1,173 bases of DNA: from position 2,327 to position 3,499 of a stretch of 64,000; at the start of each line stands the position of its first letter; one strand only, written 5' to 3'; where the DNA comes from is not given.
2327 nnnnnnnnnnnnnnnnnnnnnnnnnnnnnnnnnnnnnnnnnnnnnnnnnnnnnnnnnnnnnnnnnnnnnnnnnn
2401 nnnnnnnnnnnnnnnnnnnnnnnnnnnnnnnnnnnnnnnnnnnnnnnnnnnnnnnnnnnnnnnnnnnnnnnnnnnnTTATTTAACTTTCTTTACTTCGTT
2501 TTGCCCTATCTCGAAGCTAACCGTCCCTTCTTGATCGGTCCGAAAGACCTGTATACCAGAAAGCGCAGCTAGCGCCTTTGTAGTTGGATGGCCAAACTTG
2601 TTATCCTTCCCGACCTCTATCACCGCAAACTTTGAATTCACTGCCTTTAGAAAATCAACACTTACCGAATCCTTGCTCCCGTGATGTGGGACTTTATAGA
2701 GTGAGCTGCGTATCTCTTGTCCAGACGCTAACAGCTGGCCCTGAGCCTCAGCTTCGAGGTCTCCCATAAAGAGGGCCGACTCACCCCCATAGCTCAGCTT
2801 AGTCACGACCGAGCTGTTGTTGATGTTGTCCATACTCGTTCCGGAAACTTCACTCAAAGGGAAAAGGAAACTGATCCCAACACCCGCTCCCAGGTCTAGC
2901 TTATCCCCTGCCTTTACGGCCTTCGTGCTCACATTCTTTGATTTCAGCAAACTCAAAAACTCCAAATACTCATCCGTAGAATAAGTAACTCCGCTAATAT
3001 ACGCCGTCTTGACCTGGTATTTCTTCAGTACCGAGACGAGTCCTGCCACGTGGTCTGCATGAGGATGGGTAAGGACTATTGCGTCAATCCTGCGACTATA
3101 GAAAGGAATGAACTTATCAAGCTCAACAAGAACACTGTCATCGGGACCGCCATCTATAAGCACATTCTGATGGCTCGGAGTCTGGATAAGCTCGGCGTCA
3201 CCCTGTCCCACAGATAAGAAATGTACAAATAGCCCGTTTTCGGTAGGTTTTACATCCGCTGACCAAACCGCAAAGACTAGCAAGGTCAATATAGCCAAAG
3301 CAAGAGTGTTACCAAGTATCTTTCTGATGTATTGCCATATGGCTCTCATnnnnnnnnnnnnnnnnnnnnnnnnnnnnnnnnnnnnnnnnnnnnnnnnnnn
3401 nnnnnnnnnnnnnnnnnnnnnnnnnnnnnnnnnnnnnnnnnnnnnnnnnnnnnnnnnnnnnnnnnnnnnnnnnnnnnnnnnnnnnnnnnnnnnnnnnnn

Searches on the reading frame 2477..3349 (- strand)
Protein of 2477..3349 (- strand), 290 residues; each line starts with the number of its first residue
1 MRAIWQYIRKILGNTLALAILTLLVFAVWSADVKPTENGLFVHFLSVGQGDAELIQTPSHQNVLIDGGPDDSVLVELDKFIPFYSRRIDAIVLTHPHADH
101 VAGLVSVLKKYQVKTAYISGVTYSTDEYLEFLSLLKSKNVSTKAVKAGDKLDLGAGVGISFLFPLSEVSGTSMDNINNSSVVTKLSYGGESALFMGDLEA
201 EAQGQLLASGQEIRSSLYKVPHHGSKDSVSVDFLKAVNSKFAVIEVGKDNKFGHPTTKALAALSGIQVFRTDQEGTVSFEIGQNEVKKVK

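Call 42: search_protein_families(library=pfam, proteins=[window:2477-3349:-], max_evalue=0.01)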
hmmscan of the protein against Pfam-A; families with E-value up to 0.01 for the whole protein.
window:2477-3349:- (290 aa): 4 families
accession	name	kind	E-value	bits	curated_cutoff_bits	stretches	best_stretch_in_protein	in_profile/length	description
PF00753.33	Lactamase_B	-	4.2e-16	59.9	22.7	1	48-244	4-192/196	Metallo-beta-lactamase superfamily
PF12706.13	Lactamase_B_2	-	2.8e-11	43.8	27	1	62-199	2-144/200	Beta-lactamase superfamily domain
PF25281.1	MBL_MAP1B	-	1.3e-05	24.9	37.6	1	46-126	27-103/279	MAP1B MBL-like domain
PF16661.11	Lactamase_B_6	-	0.0015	18.4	27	1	62-113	8-61/193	Metallo-beta-lactamase superfamily domain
